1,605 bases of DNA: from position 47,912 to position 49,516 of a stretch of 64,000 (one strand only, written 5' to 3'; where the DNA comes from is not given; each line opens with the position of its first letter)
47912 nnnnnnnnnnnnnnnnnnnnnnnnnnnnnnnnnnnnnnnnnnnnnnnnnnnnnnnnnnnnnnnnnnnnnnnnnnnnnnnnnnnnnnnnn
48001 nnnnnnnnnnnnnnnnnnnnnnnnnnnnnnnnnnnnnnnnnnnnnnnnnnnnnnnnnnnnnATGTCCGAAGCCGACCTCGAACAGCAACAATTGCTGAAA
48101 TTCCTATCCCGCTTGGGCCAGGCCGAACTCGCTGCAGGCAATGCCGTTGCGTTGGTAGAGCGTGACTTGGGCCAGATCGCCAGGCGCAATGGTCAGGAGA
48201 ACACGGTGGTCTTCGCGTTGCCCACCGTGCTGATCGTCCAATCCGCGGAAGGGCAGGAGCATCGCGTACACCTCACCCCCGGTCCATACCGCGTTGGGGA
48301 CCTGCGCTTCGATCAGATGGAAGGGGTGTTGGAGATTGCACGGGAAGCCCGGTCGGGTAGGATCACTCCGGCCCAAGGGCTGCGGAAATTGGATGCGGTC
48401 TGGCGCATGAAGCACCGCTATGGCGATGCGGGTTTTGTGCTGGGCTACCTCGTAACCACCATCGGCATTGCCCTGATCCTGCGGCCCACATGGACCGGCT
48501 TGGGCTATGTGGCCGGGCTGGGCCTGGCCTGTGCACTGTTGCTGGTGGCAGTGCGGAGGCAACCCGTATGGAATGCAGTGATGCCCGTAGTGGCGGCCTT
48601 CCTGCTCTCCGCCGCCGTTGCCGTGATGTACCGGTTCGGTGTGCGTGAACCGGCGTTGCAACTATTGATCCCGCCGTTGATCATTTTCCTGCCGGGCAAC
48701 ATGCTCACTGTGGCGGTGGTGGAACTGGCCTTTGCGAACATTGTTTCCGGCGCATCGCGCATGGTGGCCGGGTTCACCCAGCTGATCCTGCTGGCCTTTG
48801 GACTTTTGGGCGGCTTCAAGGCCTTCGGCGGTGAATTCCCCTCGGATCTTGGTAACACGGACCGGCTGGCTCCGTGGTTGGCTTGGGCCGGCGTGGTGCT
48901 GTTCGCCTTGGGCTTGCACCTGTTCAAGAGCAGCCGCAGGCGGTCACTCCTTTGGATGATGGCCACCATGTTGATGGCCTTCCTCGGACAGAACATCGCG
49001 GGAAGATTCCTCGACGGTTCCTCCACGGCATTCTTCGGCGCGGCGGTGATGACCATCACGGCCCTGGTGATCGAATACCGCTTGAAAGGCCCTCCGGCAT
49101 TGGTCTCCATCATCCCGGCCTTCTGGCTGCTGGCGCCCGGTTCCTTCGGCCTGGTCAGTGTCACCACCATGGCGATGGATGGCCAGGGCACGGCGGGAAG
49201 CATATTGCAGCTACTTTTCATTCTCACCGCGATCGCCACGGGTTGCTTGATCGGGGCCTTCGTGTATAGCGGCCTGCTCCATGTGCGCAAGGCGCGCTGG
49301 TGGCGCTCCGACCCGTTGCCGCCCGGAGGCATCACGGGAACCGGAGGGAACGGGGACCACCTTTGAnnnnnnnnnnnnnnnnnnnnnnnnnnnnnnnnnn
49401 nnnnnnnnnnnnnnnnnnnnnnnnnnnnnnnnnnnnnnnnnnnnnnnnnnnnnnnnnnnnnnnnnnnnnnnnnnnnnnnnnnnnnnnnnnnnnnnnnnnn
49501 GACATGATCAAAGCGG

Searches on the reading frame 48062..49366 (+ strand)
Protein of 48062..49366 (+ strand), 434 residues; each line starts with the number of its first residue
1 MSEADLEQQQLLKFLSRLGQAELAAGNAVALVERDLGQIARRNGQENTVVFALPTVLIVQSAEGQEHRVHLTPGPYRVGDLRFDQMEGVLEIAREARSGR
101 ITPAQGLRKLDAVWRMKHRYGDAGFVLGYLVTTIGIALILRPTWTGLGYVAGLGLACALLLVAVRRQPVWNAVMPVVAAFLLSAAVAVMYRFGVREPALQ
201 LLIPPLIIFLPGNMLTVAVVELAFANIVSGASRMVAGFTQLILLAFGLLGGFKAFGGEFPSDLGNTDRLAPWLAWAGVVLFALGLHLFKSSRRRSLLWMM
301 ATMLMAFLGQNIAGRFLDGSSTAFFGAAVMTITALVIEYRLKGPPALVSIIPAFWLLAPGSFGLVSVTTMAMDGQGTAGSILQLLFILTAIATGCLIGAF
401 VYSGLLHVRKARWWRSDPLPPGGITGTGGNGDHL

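Call 28: find_homologous_proteins(query=window:48062-49366:+, max_evalue=1e-30)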
Query window:48062-49366:+ (434 aa): 91 proteins with E <= 1e-30 among 8000 candidates.
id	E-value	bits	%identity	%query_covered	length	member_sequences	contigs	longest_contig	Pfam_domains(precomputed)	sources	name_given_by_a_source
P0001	2.0e-279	945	100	100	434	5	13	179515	PF06738.19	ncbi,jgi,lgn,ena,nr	ncbi:MAG: threonine/serine exporter family protein [Flavobacteriales bacterium]|jgi:uncharacterized 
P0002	2.3e-235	799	86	97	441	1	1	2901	PF06738.19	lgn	-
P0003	1.2e-227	774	86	96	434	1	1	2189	PF06738.19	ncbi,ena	-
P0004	8.5e-224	761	82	98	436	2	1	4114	PF06738.19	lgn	-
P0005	1.5e-220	751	82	98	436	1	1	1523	PF06738.19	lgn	-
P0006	1.8e-220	750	82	97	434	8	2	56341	PF06738.19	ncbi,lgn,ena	-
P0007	1.4e-218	744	80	99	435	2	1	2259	PF06738.19,PF12821.14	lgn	-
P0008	3.8e-217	739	81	97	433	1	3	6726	PF06738.19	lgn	-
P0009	3.4e-216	736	80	97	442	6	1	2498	PF06738.19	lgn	-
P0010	7.1e-216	735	78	99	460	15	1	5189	PF06738.19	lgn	-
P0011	2.8e-215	733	81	97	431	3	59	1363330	PF06738.19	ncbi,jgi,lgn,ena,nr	ncbi:MAG: threonine/serine exporter family protein [Flavobacteriales bacterium]|nr:threonine/serine 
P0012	1.0e-213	728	79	99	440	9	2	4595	PF06738.19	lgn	-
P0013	1.5e-213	728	79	98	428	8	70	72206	PF06738.19,PF12821.14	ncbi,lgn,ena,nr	ncbi:MAG: threonine/serine exporter family protein [Flavobacteriales bacterium]|nr:threonine/serine 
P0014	4.4e-213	726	79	97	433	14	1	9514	PF06738.19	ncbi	-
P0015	1.1e-211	721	78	97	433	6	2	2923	PF06738.19,PF12821.14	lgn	-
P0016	1.8e-211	721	79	97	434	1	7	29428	PF06738.19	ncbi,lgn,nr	ncbi:MAG: threonine/serine exporter family protein [Flavobacteriales bacterium]|nr:threonine/serine 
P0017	3.3e-211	720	76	98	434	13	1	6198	PF06738.19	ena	-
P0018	6.0e-211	719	78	97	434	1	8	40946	PF06738.19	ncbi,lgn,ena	-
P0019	1.9e-210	717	78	99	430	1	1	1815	PF06738.19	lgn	-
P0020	3.6e-209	713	78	97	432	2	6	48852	PF06738.19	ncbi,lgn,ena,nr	ncbi:MAG TPA: threonine/serine exporter family protein [Flavobacteriales bacterium]|nr:threonine/ser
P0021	8.2e-209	712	75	100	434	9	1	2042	PF06738.19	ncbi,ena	-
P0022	1.1e-208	711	79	95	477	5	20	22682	PF06738.19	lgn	-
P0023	1.4e-208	711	77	98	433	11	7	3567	PF06738.19,PF12821.14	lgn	-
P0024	1.1e-207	708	77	97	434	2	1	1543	PF06738.19,PF12821.14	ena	-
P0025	1.3e-204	698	77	96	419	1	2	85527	PF06738.19,PF12821.14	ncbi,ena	-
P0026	2.9e-188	644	72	95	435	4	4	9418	PF06738.19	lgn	-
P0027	3.3e-187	641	70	95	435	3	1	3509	PF06738.19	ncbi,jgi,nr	ncbi:MAG TPA: threonine/serine exporter family protein [Flavobacteriales bacterium]|jgi:uncharacteri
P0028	2.1e-186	638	69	95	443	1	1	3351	PF06738.19,PF19507.5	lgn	-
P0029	6.1e-185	633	69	96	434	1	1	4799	PF06738.19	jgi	jgi:uncharacterized membrane protein YjjP (DUF1212 family)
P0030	1.1e-183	629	69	95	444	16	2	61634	PF06738.19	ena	-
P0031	2.2e-183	628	67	96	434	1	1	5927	PF06738.19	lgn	-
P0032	3.6e-183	627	68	97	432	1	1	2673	PF06738.19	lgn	-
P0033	5.0e-182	624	70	94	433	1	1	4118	PF06738.19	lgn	-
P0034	6.4e-182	623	69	96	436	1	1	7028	PF06738.19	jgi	jgi:uncharacterized membrane protein YjjP (DUF1212 family)/uncharacterized membrane protein YjjB (DU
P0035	1.1e-181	623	69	95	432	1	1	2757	PF06738.19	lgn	-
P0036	2.1e-181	622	70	95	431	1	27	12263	PF06738.19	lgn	-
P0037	6.8e-180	617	66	97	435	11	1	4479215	PF06738.19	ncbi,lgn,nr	ncbi:MAG: threonine/serine exporter family protein [Flavobacteriales bacterium]|nr:MAG: threonine/se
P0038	6.1e-179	614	66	96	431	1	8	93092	PF06738.19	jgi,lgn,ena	jgi:uncharacterized membrane protein YjjP (DUF1212 family)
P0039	1.8e-178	612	66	97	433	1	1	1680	PF06738.19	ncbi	-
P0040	5.7e-178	610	68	96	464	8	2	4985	PF06738.19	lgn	-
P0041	1.1e-176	606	66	96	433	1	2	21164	PF06738.19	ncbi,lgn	ncbi:MAG TPA: threonine/serine exporter family protein [Flavobacteriales bacterium]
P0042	3.0e-170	585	63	98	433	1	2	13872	PF06738.19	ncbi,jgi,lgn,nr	ncbi:MAG: threonine/serine exporter family protein [Flavobacteriales bacterium]|jgi:uncharacterized 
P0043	3.0e-167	575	63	97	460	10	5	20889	PF06738.19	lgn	-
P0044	1.1e-166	573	63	95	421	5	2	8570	PF06738.19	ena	-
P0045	5.8e-166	571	63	97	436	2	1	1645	PF06738.19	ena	-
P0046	3.4e-165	568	62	100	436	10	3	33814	PF06738.19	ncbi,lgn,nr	ncbi:MAG: threonine/serine exporter family protein [Flavobacteriales bacterium]|nr:threonine/serine 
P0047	3.4e-164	565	62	96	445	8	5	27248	PF06738.19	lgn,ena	-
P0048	1.2e-163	563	64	95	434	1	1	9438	PF06738.19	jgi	jgi:uncharacterized membrane protein YjjP (DUF1212 family)/uncharacterized membrane protein YjjB (DU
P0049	3.4e-160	552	63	95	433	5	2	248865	PF06738.19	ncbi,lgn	-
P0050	1.7e-156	540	60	95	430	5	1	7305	PF06738.19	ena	-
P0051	1.8e-155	536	60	95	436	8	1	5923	PF06738.19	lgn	-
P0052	3.9e-155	535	60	94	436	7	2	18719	PF06738.19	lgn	-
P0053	6.8e-155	534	58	95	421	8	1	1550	PF06738.19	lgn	-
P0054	7.8e-155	534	60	94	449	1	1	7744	PF06738.19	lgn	-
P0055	8.5e-155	534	60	95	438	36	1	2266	PF06738.19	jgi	jgi:uncharacterized membrane protein YjjP (DUF1212 family)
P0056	9.7e-155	534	60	95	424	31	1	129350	PF06738.19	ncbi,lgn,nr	ncbi:MAG: threonine/serine exporter family protein [Flavobacteriales bacterium]|nr:threonine/serine 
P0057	9.9e-155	534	61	95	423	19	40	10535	PF06738.19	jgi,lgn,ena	jgi:uncharacterized membrane protein YjjP (DUF1212 family)/uncharacterized membrane protein YjjB (DU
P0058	1.2e-154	533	59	94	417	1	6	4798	PF06738.19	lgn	-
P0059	1.4e-154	533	60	95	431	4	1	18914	PF06738.19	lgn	-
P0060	3.0e-154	532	61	96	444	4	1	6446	PF06738.19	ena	-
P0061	3.8e-154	532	80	73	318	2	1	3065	PF06738.19,PF12821.14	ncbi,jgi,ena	-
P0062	6.6e-154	531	60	96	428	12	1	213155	PF06738.19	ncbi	-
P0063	7.3e-154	531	59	94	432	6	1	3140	PF06738.19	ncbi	-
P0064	2.3e-153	529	60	94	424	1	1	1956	PF06738.19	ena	-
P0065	3.3e-153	529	61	96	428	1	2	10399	PF06738.19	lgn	-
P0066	3.4e-153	529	61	94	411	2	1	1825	PF06738.19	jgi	jgi:hypothetical protein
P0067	1.7e-152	526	59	95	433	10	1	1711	PF06738.19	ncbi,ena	-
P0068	3.5e-152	525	59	94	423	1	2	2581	PF06738.19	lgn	-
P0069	9.3e-152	524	61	96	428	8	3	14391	PF06738.19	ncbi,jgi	jgi:uncharacterized membrane protein YjjP (DUF1212 family)/uncharacterized membrane protein YjjB (DU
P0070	4.7e-151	522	58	95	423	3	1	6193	PF06738.19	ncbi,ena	-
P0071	6.1e-151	521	60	94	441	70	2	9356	PF06738.19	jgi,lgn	jgi:uncharacterized membrane protein YjjP (DUF1212 family)/uncharacterized membrane protein YjjB (DU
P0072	8.0e-151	521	58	94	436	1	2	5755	PF06738.19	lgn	-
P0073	4.9e-150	518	59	95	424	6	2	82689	PF06738.19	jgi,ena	jgi:uncharacterized membrane protein YjjP (DUF1212 family)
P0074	8.4e-150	518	58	94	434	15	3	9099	PF06738.19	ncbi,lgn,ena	-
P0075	4.2e-149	515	58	94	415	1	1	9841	PF06738.19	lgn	-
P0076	4.3e-149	515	59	95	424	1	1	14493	PF06738.19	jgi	jgi:uncharacterized membrane protein YjjP (DUF1212 family)/uncharacterized membrane protein YjjB (DU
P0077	9.5e-149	514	58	95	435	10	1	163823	PF06738.19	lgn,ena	-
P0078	1.0e-147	511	58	95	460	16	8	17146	PF06738.19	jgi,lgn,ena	jgi:uncharacterized membrane protein YjjP (DUF1212 family)/uncharacterized membrane protein YjjB (DU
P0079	2.1e-147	510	57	95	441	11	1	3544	PF06738.19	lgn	-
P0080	5.9e-142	492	56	94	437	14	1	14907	PF06738.19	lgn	-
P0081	1.7e-139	484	59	95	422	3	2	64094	PF06738.19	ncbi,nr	ncbi:MAG: threonine/serine exporter family protein [Flavobacteriales bacterium]|nr:threonine/serine 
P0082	3.3e-136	473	57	95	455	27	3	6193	PF06738.19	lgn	-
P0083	9.7e-132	458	65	74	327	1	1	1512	PF06738.19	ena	-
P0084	9.2e-111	389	75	57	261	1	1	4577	PF06738.19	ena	-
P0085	4.6e-104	367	61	66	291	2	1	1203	PF06738.19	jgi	jgi:uncharacterized membrane protein YjjB (DUF3815 family)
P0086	1.9e-95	338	63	59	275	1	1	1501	PF06738.19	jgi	jgi:uncharacterized membrane protein YjjB (DUF3815 family)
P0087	2.5e-93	331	76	45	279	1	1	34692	PF06738.19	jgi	jgi:uncharacterized membrane protein YjjP (DUF1212 family)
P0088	3.4e-58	216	37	94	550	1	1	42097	PF06738.19,PF03729.19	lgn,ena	-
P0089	1.1e-56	211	36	90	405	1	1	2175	PF06738.19,PF12821.14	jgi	jgi:uncharacterized membrane protein YjjP (DUF1212 family)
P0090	1.4e-51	194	35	81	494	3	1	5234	PF06738.19,PF12821.14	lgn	-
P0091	2.3e-40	157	30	90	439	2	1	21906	PF06738.19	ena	-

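Call 29: find_encoding_contigs(protein=P0011, flank=3000, max_places=10)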
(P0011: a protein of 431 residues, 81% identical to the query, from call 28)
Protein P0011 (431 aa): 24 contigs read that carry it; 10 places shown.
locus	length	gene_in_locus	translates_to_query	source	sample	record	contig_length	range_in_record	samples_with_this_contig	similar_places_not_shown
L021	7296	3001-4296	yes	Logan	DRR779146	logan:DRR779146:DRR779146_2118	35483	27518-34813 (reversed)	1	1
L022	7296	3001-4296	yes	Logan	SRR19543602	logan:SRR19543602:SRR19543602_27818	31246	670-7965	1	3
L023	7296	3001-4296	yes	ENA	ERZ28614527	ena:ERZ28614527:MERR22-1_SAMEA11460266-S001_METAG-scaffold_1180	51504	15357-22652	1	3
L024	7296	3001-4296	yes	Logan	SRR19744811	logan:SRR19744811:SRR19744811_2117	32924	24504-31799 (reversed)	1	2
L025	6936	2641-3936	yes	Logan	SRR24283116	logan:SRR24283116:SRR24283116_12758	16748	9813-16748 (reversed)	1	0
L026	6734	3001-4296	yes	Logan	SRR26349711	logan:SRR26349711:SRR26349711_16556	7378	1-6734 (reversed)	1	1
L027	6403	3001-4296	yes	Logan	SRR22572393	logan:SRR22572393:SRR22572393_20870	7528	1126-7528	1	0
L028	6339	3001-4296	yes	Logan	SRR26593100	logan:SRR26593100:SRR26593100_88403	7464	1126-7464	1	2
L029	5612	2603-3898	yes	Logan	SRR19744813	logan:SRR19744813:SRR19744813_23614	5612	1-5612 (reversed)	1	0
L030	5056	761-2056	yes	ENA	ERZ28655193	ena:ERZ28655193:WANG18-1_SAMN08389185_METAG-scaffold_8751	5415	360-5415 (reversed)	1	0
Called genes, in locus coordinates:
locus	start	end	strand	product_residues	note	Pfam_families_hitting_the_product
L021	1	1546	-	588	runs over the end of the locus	PF05496:RuvB_N (faint), PF13177:DNA_pol3_delta2, PF13401:AAA_22, PF00004:AAA, PF22608:DNAX_ATPase_lid, PF21960:RCF1-5-like_lid (weak), PF12169:DNA_pol3_gamma3 (weak), PF28557:DUF8439, +2 more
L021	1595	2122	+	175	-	PF01250:Ribosomal_S6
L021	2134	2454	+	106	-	PF01084:Ribosomal_S18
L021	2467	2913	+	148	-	PF01281:Ribosomal_L9_N, PF03948:Ribosomal_L9_C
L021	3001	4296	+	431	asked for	PF06738:ThrE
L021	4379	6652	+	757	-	PF00330:Aconitase, PF00694:Aconitase_C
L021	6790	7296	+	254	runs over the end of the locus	PF13505:OMP_b-brl, PF13568:OMP_b-brl_2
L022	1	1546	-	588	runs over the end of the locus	PF05496:RuvB_N (faint), PF13177:DNA_pol3_delta2, PF13401:AAA_22, PF00004:AAA, PF22608:DNAX_ATPase_lid, PF21960:RCF1-5-like_lid (weak), PF12169:DNA_pol3_gamma3 (weak), PF28557:DUF8439, +2 more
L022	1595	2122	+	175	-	PF01250:Ribosomal_S6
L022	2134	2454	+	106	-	PF01084:Ribosomal_S18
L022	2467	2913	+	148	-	PF01281:Ribosomal_L9_N, PF03948:Ribosomal_L9_C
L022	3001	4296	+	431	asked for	PF06738:ThrE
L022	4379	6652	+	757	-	PF00330:Aconitase, PF00694:Aconitase_C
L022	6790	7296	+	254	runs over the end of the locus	PF13505:OMP_b-brl, PF13568:OMP_b-brl_2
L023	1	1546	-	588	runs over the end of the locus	PF05496:RuvB_N (faint), PF13177:DNA_pol3_delta2, PF13401:AAA_22, PF00004:AAA, PF22608:DNAX_ATPase_lid, PF21960:RCF1-5-like_lid (weak), PF12169:DNA_pol3_gamma3 (weak), PF28557:DUF8439, +2 more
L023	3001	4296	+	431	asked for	PF06738:ThrE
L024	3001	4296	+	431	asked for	PF06738:ThrE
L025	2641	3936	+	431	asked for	PF06738:ThrE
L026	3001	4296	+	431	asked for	PF06738:ThrE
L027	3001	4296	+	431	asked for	PF06738:ThrE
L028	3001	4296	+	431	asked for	PF06738:ThrE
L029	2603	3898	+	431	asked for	PF06738:ThrE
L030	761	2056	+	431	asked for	PF06738:ThrE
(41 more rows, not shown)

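Call 30: find_encoding_contigs(protein=P0013, flank=3000, max_places=10)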
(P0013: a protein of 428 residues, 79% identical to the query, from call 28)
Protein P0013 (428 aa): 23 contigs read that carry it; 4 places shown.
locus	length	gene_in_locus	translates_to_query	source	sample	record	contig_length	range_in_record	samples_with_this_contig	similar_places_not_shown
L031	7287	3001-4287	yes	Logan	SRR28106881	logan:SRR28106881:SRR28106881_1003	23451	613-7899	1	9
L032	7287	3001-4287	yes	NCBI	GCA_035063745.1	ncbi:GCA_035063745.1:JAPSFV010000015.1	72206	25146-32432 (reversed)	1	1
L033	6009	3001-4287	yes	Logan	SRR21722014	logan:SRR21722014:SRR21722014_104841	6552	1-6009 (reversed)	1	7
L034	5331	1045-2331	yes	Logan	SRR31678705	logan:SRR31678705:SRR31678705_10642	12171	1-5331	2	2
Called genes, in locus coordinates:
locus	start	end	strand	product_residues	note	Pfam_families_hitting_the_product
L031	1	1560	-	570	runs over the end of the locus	PF05496:RuvB_N (faint), PF13177:DNA_pol3_delta2, PF13401:AAA_22, PF00004:AAA, PF21960:RCF1-5-like_lid (weak), PF22608:DNAX_ATPase_lid, PF12169:DNA_pol3_gamma3 (weak), PF28557:DUF8439, +3 more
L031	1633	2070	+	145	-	PF01250:Ribosomal_S6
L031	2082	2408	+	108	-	PF01084:Ribosomal_S18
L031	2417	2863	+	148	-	PF01281:Ribosomal_L9_N, PF03948:Ribosomal_L9_C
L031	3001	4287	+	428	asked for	PF06738:ThrE, PF12821:ThrE_2 (faint)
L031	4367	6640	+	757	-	PF00330:Aconitase, PF00694:Aconitase_C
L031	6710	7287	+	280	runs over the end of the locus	PF13505:OMP_b-brl, PF13568:OMP_b-brl_2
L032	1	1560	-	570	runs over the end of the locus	PF05496:RuvB_N (faint), PF13177:DNA_pol3_delta2, PF13401:AAA_22, PF00004:AAA, PF21960:RCF1-5-like_lid (weak), PF22608:DNAX_ATPase_lid, PF12169:DNA_pol3_gamma3 (weak), PF28557:DUF8439, +3 more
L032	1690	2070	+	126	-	PF01250:Ribosomal_S6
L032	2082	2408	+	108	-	PF01084:Ribosomal_S18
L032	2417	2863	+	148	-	PF01281:Ribosomal_L9_N, PF03948:Ribosomal_L9_C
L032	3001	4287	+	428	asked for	PF06738:ThrE, PF12821:ThrE_2 (faint)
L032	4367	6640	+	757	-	PF00330:Aconitase, PF00694:Aconitase_C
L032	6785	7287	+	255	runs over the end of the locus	PF13505:OMP_b-brl, PF13568:OMP_b-brl_2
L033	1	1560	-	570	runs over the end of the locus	PF05496:RuvB_N (faint), PF13177:DNA_pol3_delta2, PF13401:AAA_22, PF00004:AAA, PF21960:RCF1-5-like_lid (weak), PF22608:DNAX_ATPase_lid, PF12169:DNA_pol3_gamma3 (weak), PF28557:DUF8439, +3 more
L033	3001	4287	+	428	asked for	PF06738:ThrE, PF12821:ThrE_2 (faint)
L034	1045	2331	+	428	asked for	PF06738:ThrE, PF12821:ThrE_2 (faint)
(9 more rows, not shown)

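Call 31: find_encoding_contigs(protein=P0006, flank=3000, max_places=6)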
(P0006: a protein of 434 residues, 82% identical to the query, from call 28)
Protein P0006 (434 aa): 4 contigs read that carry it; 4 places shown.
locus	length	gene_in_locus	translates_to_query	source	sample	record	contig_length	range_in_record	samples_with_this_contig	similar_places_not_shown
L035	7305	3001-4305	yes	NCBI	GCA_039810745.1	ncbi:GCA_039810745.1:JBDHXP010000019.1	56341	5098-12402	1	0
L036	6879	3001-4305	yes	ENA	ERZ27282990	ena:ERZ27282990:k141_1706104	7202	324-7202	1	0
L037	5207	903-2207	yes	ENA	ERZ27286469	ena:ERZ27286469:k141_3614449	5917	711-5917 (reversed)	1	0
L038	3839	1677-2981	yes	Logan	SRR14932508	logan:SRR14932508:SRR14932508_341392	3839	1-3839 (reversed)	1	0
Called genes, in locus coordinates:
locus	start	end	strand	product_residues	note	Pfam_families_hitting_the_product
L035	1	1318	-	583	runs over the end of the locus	PF05496:RuvB_N (faint), PF13177:DNA_pol3_delta2, PF07728:AAA_5 (faint), PF13401:AAA_22, PF00004:AAA, PF22608:DNAX_ATPase_lid, PF12169:DNA_pol3_gamma3, PF28557:DUF8439, +2 more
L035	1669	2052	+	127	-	PF01250:Ribosomal_S6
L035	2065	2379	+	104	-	PF01084:Ribosomal_S18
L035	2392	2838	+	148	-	PF01281:Ribosomal_L9_N, PF03948:Ribosomal_L9_C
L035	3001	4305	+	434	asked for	PF06738:ThrE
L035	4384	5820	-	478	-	PF18962:Por_Secre_tail (weak)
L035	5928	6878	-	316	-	-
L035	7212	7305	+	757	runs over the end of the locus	PF00330:Aconitase, PF00694:Aconitase_C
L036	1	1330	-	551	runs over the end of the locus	?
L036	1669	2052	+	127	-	PF01250:Ribosomal_S6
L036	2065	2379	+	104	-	PF01084:Ribosomal_S18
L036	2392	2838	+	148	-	PF01281:Ribosomal_L9_N, PF03948:Ribosomal_L9_C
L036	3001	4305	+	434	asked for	PF06738:ThrE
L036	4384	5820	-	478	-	PF18962:Por_Secre_tail (weak)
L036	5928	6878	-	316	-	?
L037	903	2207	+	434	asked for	PF06738:ThrE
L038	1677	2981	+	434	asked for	PF06738:ThrE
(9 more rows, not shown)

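Call 33: find_encoding_contigs(protein=P0002, flank=3000, max_places=6)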
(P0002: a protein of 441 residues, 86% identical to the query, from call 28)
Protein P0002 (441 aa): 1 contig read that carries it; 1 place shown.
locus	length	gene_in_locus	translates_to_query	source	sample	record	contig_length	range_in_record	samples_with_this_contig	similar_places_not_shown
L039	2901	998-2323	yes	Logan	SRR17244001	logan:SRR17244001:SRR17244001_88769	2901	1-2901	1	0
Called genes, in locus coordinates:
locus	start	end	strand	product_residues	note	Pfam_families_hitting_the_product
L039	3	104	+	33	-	?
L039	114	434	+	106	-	PF01084:Ribosomal_S18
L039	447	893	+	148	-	PF01281:Ribosomal_L9_N, PF03948:Ribosomal_L9_C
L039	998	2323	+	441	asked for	PF06738:ThrE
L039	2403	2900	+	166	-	?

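Call 34: find_encoding_contigs(protein=P0003, flank=3000, max_places=6)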
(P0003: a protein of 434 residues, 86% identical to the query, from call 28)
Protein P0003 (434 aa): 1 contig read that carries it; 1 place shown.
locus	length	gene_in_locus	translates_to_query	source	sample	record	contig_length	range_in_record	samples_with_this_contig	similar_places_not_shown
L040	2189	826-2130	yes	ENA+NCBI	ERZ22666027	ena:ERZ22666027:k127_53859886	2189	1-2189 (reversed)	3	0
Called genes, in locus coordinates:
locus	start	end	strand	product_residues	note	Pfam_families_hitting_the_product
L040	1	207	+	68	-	?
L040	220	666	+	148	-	PF01281:Ribosomal_L9_N, PF03948:Ribosomal_L9_C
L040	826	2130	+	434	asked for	PF06738:ThrE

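Call 35: find_encoding_contigs(protein=P0004, flank=3000, max_places=6)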
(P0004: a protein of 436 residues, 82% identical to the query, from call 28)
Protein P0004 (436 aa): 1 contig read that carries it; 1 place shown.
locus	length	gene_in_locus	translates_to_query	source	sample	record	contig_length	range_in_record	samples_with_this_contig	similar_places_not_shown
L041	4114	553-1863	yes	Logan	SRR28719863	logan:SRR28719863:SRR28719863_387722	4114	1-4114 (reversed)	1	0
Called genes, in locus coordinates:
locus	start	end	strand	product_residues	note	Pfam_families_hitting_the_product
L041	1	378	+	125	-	?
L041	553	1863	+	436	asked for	PF06738:ThrE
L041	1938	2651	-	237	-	PF18962:Por_Secre_tail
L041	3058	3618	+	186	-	-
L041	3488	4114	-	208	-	?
